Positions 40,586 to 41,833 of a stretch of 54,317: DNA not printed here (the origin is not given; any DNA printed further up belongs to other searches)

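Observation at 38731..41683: Second sulfotransferase plus SAM methyltransferase and GT-like gene: a tailoring set between the sigma factor and the packaging genes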

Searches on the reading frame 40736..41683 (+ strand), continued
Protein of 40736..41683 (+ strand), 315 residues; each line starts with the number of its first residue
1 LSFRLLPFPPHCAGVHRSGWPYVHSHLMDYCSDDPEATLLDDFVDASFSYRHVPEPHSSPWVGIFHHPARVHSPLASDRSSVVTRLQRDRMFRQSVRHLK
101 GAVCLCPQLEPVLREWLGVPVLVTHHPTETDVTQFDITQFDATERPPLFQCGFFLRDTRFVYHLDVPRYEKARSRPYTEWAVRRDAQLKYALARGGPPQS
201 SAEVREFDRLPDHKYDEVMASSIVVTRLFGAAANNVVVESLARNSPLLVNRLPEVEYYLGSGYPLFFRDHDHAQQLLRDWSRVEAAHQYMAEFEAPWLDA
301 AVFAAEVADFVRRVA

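Call 38: search_protein_families(library=pfam, proteins=[L061:11733-12800:+, L069:6064-6831:+, L021:11514-13952:+, L068:10948-12276:+, L033:7240-8199:+, L017:10879-11526:+, L064:1870-2436:+, L024:6859-7599:+, L031:6539-7276:+, L013:8221-9045:+], max_evalue=0.01)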
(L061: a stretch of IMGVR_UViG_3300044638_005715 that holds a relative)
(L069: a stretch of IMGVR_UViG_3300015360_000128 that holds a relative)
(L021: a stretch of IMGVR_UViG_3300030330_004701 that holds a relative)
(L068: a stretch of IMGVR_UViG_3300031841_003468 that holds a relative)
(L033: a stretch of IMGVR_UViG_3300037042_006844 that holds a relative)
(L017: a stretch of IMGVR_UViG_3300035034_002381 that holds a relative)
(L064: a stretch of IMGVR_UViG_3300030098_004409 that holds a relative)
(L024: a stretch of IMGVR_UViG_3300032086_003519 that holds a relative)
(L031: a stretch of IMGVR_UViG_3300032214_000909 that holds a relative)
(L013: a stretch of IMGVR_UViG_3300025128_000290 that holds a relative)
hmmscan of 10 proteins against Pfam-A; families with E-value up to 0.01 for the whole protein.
L061:11733-12800:+ (355 aa): 4 families
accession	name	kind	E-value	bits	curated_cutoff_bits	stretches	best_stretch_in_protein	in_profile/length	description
PF00534.26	Glycos_transf_1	-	9.4e-17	61.5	26.4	1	147-280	11-140/172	Glycosyl transferases group 1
PF13692.12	Glyco_trans_1_4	-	2.4e-16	60.7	27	1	154-282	4-127/142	Glycosyl transferases group 1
PF20706.3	GT4-conflict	-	2.4e-06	27.2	26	1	115-273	159-322/385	Family 4 Glycosyltransferase in conflict systems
PF13439.12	Glyco_transf_4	-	7.9e-05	23.2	28.5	1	97-140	124-169/170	Glycosyltransferase Family 4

L069:6064-6831:+ (255 aa): 0 families

L021:11514-13952:+ (812 aa): 4 families
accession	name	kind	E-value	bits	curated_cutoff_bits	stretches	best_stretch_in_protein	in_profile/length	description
PF04055.27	Radical_SAM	-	4.6e-26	92.4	29.5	2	125-288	6-165/166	Radical SAM superfamily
PF13186.11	SPASM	-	1.2e-21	77.2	21.5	2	7-68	1-64/67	Iron-sulfur cluster-binding domain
PF13353.11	Fer4_12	-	0.00023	21.9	22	0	567-684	9-117/137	4Fe-4S single cluster domain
PF19445.4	eIF3h_C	-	0.0057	16.9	28.6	0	215-300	24-108/197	C-terminal region of eIF3h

L068:10948-12276:+ (442 aa): 2 families
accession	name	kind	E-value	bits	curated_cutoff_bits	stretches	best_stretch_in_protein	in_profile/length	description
PF05050.19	Methyltransf_21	-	4.8e-10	40.3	22.7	1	293-405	39-150/173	Methyltransferase FkbM domain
PF00685.33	Sulfotransfer_1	-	0.00069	19.5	22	1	85-190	85-177/255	Sulfotransferase domain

L033:7240-8199:+ (319 aa): 25 families
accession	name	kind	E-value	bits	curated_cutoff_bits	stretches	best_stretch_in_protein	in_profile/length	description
PF00004.35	AAA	-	1e-16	62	21.2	1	53-160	1-125/131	ATPase family associated with various cellular activities (AAA)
PF13177.12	DNA_pol3_delta2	-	2.3e-10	41.1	27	1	86-166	80-160/161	DNA polymerase III, delta subunit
PF13401.12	AAA_22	-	4.7e-08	33.9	27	1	52-90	7-48/130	AAA domain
PF05496.18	RuvB_N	-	3.4e-07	30.6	27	1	24-77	2-60/159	Holliday junction DNA helicase RuvB P-loop domain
PF07728.20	AAA_5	-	5.7e-06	26.8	22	1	52-132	1-91/139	AAA domain (dynein-related subfamily)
PF21328.3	Gp44_lid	-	7.9e-06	26.4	27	1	168-218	6-57/63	Sliding-clamp-loader large subunit, AAA+ ATPase lid domain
PF13173.12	AAA_14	-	2.2e-05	24.9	27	1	54-143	6-96/129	AAA domain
PF03215.21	Rad17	-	6.8e-05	23.3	23.8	1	17-75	7-70/186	Rad17 P-loop domain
PF13086.12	AAA_11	-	7.9e-05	23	27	1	34-217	3-147/257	AAA domain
PF13191.12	AAA_16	-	0.00017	22.5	32.6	1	47-81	21-55/167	AAA ATPase domain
PF07726.17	AAA_3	-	0.0002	21.7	27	1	52-129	1-84/131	ATPase family associated with various cellular activities (AAA)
PF24883.2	NPHP3_N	-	0.00056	20.6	24.8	1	47-74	18-46/164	Nephrocystin 3, N-terminal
PF01057.23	Parvo_NS1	-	0.0011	18.5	20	0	53-83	116-146/271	Parvovirus non-structural protein NS1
PF13238.12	AAA_18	-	0.0012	19.8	29.4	1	56-85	4-30/128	AAA domain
PF13521.12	AAA_28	-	0.0022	18.7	27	1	54-73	3-22/164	AAA domain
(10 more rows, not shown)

L017:10879-11526:+ (215 aa): 2 families
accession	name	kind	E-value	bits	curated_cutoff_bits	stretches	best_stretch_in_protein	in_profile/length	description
PF09037.16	Sulphotransf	-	2.6e-22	80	22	1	4-212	2-244/244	Stf0 sulphotransferase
PF13469.12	Sulfotransfer_3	-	0.0018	19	27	0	37-185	85-215/216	Sulfotransferase family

L064:1870-2436:+ (188 aa): 2 families
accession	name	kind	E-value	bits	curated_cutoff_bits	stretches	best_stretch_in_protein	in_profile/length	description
PF15891.11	Nuc_deoxyri_tr2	-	2.7e-05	24.9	30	0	17-134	5-103/105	Nucleoside 2-deoxyribosyltransferase like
PF05014.21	Nuc_deoxyrib_tr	-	0.0027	18.3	28.8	1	17-137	2-102/117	Nucleoside 2-deoxyribosyltransferase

L024:6859-7599:+ (246 aa): 2 families
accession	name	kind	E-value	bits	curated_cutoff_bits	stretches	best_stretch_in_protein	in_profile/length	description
PF01569.27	PAP2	-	1.7e-11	44.4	27.2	1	133-224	19-117/130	PAP2 superfamily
PF14378.12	PAP2_3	-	0.0017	18.7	27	1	155-225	116-188/190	PAP2 superfamily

L031:6539-7276:+ (245 aa): 0 families

L013:8221-9045:+ (274 aa): 0 families

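Call 44: search_protein_families(library=pfam, proteins=[L043:8810-10939:+, L042:8276-10924:+, L066:8654-10945:+, L028:8312-10930:+, L060:3807-6179:+, L072:7381-9684:+, L080:8477-11020:+, L025:547-2772:+, L047:4322-5950:+, L026:9003-10826:+], max_evalue=0.001)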
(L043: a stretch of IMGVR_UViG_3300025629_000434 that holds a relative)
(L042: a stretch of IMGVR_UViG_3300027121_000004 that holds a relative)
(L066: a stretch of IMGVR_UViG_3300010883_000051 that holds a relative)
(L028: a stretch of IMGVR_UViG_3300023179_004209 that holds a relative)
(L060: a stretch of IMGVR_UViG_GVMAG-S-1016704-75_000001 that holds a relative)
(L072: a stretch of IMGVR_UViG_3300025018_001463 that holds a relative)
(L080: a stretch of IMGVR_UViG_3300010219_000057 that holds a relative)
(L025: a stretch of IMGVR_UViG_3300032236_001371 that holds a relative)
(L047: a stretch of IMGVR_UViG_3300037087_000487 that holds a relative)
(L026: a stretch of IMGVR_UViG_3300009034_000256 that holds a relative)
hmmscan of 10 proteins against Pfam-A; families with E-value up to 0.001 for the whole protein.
L043:8810-10939:+ (709 aa): 1 family
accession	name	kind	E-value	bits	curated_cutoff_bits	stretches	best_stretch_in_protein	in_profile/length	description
PF01755.23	Glyco_transf_25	-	4.6e-18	66.3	24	1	6-166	3-187/199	Glycosyltransferase family 25 (LPS biosynthesis protein)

L042:8276-10924:+ (882 aa): 0 families

L066:8654-10945:+ (763 aa): 0 families

L028:8312-10930:+ (872 aa): 1 family
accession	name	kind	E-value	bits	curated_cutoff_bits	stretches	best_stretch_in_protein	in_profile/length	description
PF00534.26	Glycos_transf_1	-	6.3e-10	39.3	26.4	1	201-340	7-139/172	Glycosyl transferases group 1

L060:3807-6179:+ (790 aa): 0 families

L072:7381-9684:+ (767 aa): 1 family
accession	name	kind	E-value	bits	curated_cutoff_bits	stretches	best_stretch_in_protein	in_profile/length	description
PF04230.19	PS_pyruv_trans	-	1.3e-19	71.7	25.3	1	13-263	1-278/280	Polysaccharide pyruvyl transferase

L080:8477-11020:+ (847 aa): 1 family
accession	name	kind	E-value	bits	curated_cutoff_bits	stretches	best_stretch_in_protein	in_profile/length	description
PF04230.19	PS_pyruv_trans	-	9.3e-10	39.3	25.3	1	69-309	18-275/280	Polysaccharide pyruvyl transferase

L025:547-2772:+ (741 aa): 2 families
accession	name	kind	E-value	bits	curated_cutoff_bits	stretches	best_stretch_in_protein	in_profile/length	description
PF00534.26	Glycos_transf_1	-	2.8e-08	33.9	26.4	1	204-335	16-139/172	Glycosyl transferases group 1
PF13692.12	Glyco_trans_1_4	-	0.00027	21.7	27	0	206-333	4-121/142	Glycosyl transferases group 1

L047:4322-5950:+ (542 aa): 1 family
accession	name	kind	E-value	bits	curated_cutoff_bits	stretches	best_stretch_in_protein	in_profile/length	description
PF04488.21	Gly_transf_sug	-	1.5e-06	29.3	23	1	29-106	6-90/93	Glycosyltransferase sugar-binding region containing DXD motif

L026:9003-10826:+ (607 aa): 1 family
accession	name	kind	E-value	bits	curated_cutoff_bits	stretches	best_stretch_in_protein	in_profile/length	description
PF00535.33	Glycos_transf_2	-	2.9e-05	24.5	23.3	0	325-363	2-38/168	Glycosyl transferase family 2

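Call 45: find_encoding_contigs(protein=P0117, flank=8000, max_places=1)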
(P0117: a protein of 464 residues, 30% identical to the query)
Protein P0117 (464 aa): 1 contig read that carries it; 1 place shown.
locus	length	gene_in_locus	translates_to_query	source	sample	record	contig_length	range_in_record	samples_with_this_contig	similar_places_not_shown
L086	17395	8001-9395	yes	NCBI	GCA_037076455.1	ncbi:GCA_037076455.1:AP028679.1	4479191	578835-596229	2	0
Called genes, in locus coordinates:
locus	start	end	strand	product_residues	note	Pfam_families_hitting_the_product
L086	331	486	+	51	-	-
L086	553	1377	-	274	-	PF00691:OmpA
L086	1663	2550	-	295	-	PF01073:3Beta_HSD, PF01370:Epimerase, PF02719:Polysacc_synt_2 (faint), PF04321:RmlD_sub_bind, PF13460:NAD_binding_10, PF16363:GDP_Man_Dehyd, PF07993:NAD_binding_4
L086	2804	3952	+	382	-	PF14907:NTP_transf_5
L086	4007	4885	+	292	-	PF00685:Sulfotransfer_1 (weak)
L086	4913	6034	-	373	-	PF27840:ScmC (faint)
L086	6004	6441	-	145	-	PF05402:PqqD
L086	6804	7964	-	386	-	PF00534:Glycos_transf_1, PF13692:Glyco_trans_1_4, PF13524:Glyco_trans_1_2 (faint)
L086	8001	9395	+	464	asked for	PF00515:TPR_1 (faint), PF13181:TPR_8 (faint), PF13414:TPR_11 (faint), PF13432:TPR_16 (weak), PF14559:TPR_19 (weak), PF13431:TPR_17 (faint), PF07719:TPR_2 (weak)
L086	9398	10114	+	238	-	PF13641:Glyco_tranf_2_3, PF00535:Glycos_transf_2, PF10111:Glyco_tranf_2_2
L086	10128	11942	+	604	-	PF00005:ABC_tran, PF02463:SMC_N (faint), PF13304:AAA_21 (faint)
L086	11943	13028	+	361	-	PF14907:NTP_transf_5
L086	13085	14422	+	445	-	-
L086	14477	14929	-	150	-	PF09390:DUF1999 (weak), PF00583:Acetyltransf_1, PF13673:Acetyltransf_10 (weak), PF13508:Acetyltransf_7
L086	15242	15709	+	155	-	-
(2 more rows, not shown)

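Call 46: find_encoding_contigs(protein=P0109, flank=8000, max_places=1)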
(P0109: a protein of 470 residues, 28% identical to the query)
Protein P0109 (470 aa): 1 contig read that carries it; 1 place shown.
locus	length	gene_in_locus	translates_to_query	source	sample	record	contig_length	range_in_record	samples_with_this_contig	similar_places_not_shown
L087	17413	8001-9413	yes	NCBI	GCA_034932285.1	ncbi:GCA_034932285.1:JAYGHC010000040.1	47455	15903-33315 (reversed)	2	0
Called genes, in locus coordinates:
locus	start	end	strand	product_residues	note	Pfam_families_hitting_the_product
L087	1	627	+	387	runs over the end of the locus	-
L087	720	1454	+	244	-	PF00702:Hydrolase, PF13419:HAD_2, PF13242:Hydrolase_like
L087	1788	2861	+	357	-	PF01116:F_bP_aldolase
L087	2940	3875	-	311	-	PF13354:Beta-lactamase2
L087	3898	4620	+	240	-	PF18348:SH3_16, PF00877:NLPC_P60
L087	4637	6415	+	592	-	PF00664:ABC_membrane, PF00005:ABC_tran, PF02463:SMC_N (faint), PF13304:AAA_21 (faint)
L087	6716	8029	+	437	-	PF14907:NTP_transf_5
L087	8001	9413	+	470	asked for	PF00515:TPR_1 (faint), PF07719:TPR_2 (weak)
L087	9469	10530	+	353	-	PF00534:Glycos_transf_1 (faint)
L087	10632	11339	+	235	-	PF13641:Glyco_tranf_2_3, PF00535:Glycos_transf_2, PF10111:Glyco_tranf_2_2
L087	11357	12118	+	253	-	PF01370:Epimerase, PF04321:RmlD_sub_bind, PF01073:3Beta_HSD, PF13460:NAD_binding_10, PF16363:GDP_Man_Dehyd, PF02719:Polysacc_synt_2 (weak), PF07993:NAD_binding_4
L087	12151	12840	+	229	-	PF00535:Glycos_transf_2, PF10111:Glyco_tranf_2_2, PF13641:Glyco_tranf_2_3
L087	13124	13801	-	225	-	PF00535:Glycos_transf_2, PF10111:Glyco_tranf_2_2, PF13641:Glyco_tranf_2_3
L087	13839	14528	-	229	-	PF00535:Glycos_transf_2, PF10111:Glyco_tranf_2_2, PF13641:Glyco_tranf_2_3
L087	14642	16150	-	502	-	PF24575:TPR_Slam (faint), PF12895:ANAPC3 (faint), PF13174:TPR_6 (faint), PF13181:TPR_8 (faint), PF00515:TPR_1 (weak), PF07719:TPR_2, PF00685:Sulfotransfer_1, PF13469:Sulfotransfer_3, +14 more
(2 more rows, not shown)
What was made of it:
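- Bacterial TPR-fused homologues sit with GT4, GT2, sulfotransferase and epimerase genes (calls 45, 46).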

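Call 47: find_encoding_contigs(protein=P0033, flank=10000, max_places=1)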
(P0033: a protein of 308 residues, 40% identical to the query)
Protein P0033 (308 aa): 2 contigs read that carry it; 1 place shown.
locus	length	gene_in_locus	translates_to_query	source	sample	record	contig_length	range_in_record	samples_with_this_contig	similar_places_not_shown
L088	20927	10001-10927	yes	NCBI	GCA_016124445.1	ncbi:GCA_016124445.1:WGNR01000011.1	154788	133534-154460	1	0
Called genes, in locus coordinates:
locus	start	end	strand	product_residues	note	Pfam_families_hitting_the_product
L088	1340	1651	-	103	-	-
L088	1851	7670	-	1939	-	PF05593:RHS_repeat (faint)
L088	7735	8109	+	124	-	-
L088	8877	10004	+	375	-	PF13692:Glyco_trans_1_4 (weak), PF00534:Glycos_transf_1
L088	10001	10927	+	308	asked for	-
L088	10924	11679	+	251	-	PF04230:PS_pyruv_trans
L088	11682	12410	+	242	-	PF13469:Sulfotransfer_3 (weak)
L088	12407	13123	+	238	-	PF00535:Glycos_transf_2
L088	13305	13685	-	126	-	PF01592:NifU_N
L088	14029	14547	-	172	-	-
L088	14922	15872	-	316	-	-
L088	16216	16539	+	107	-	-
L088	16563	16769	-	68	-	-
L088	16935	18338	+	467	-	-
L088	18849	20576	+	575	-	PF00078:RVT_1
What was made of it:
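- The same cassette occurs in L088 with no phage genes evident in the stretch examined (call 47).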

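Call 56: find_related_loci(query=A6, collection=genome_contigs, flank=8000)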
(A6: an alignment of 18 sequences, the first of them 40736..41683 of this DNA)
Query A6 (315 aa) in genome_contigs; peptide patterns used: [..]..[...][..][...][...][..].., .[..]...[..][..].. (x = any residue, [..] = any of these).
109 stretches matched a pattern; 8 encode a relative of the query (tblastn E <= 1e-3); 8 distinct loci.
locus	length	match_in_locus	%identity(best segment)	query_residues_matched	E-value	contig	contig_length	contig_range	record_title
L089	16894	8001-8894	35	14-315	2e-52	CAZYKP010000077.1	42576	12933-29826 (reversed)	MAG TPA_asm: uncultured Pirellulales bacterium isolate SRP128890_co1_145 genome assembly, contig: NODE_1550_length_42576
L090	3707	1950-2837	37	3-311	1e-48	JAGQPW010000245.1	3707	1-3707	MAG: Planctomycetaceae bacterium isolate HKST-UBA50 NODE_245_length_3707_cov_5.311295, whole genome shotgun sequence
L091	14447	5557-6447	34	14-312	1e-45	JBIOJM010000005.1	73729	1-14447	MAG: Isosphaerales bacterium isolate GcC5-13 k141_1689234_length_73729_cov_49.1034, whole genome shotgun sequence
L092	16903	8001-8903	37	14-315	2e-44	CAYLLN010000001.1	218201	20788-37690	MAG TPA_asm: uncultured Pirellulaceae bacterium isolate SRP287051_co1_70 genome assembly, contig: NODE_99_length_218201_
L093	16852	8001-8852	40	2-292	9e-65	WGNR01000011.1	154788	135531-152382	MAG: bacterium isolate RI_54 c_000000006946, whole genome shotgun sequence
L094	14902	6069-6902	32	14-291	7e-34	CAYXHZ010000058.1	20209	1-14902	MAG TPA_asm: uncultured Clostridia bacterium isolate SRP220891_co1_155 genome assembly, contig: NODE_5078_length_20209_c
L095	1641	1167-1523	50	15-135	5e-34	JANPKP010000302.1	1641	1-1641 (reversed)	MAG: Gemmataceae bacterium isolate VAR_61_metabat_220 VAR_61_k141_983184, whole genome shotgun sequence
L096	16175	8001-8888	36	3-311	6e-50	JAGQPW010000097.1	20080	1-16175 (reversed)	MAG: Planctomycetaceae bacterium isolate HKST-UBA50 NODE_97_length_20080_cov_6.071839, whole genome shotgun sequence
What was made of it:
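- Tried and rejected: It worked with 18 closer sequences (call 56).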

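Call 61: search_protein_families(library=ncbifam, proteins=[window:40736-41683:+], max_evalue=0.1)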
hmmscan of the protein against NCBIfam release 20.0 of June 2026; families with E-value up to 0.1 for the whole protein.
window:40736-41683:+ (315 aa): 0 families

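Call 72: search_dna_similar(query=window:40736-41683:+, collection=phages, mode=protein, max_rows=30)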
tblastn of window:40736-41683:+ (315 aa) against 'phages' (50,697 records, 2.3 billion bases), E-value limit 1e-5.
No match.

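Call 73: fold_search(model_id=the predicted structure, library=viral)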
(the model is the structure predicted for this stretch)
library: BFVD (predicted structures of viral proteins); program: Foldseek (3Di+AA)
matches with E <= 10: 356; with E <= 0.001: 103
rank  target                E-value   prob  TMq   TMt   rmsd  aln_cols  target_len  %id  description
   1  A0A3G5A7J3            9.4e-22  1.00  0.76  0.58   5.7       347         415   19  Putative WcaK-like polysaccharide pyruvyl transferase [Harvfovirus sp.]
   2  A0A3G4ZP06            3.5e-20  1.00  0.77  0.49  11.0       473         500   17  Putative WcaK-like polysaccharide pyruvyl transferase [Terrestrivirus sp.]
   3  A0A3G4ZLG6            2.7e-19  1.00  0.77  0.32  13.0       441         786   17  Putative WcaK-like polysaccharide pyruvyl transferase [Terrestrivirus sp.]
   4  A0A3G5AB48            3.2e-19  1.00  0.81  0.26   9.2       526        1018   16  Putative WcaK-like polysaccharide pyruvyl transferase [Hyperionvirus sp.]
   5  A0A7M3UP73            3.6e-19  1.00  0.73  0.39   3.8       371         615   22  Glycosyltransferase [Pyramimonas orientalis virus]
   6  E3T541                4.7e-15  1.00  0.75  0.31   5.0       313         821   16  Glycosyltransferase [Cafeteria roenbergensis virus (strain BV-PW1)]
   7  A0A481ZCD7            7.3e-10  1.00  0.58  0.31  13.1       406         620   16  Uncharacterized protein [Pithovirus LCPAC404]
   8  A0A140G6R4            1.5e-07  1.00  0.54  0.36   7.8       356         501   11  Glycosyltransferase [Arthrobacter phage Kitkat]
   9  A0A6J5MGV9            1.9e-07  1.00  0.55  0.52   7.8       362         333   10  RfaG Glycosyltransferase [uncultured Caudovirales phage]
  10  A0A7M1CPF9            2.4e-07  1.00  0.53  0.45   7.2       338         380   12  (no name in the UniProt tables at hand)
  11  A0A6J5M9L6            3.6e-07  1.00  0.52  0.46   9.5       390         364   11  Uncharacterized protein [uncultured Caudovirales phage]
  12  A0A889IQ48            3.8e-07  1.00  0.53  0.47   8.6       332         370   13  (no name in the UniProt tables at hand)
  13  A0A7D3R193            5.4e-07  1.00  0.60  0.24   7.6       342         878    8  Glycosyl transferase family 1 [Fadolivirus FV1/VV64]
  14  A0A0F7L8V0            6.5e-07  1.00  0.56  0.48   9.2       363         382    8  Glycosyl transferase [uncultured marine virus]
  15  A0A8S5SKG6            8.7e-07  1.00  0.50  0.33   7.4       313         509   13  Glycosyl transferase family 1 domain-containing protein [Myoviridae sp. ctQVY25]
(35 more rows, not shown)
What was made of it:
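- Giant-virus members give the best BFVD matches (call 73). It is fused to polysaccharide-type domains (pyruvyltransferase, GT2, GT4) (calls 44-46, 73). Giant-virus members of the family cannot act on a bacterial envelope (call 73).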

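Call 87: search_solved_structures(query=A9, max_evalue=10, show_alignments=1)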
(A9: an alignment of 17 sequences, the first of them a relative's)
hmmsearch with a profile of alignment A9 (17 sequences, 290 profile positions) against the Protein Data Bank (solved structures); distinct sequences matched with E-value up to 10: 2.
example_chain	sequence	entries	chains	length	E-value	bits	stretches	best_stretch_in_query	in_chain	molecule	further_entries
6zu5_SR0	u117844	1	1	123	0.023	17.1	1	150-220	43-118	eS17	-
6to3_AAA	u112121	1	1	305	0.46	12.8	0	167-244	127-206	Glutathione transferase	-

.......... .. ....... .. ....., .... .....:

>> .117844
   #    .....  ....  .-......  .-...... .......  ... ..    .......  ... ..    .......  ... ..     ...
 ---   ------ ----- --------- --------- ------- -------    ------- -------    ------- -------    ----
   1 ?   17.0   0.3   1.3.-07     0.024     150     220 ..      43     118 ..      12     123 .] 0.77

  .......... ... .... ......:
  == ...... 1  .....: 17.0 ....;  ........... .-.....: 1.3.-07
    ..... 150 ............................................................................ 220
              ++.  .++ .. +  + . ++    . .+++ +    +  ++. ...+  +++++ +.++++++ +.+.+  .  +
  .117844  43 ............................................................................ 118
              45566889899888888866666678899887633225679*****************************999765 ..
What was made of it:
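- Tried and rejected: The unknown 255-285-aa family upstream of the GT-B gene in 25 loci gave no PDB match (call 87).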
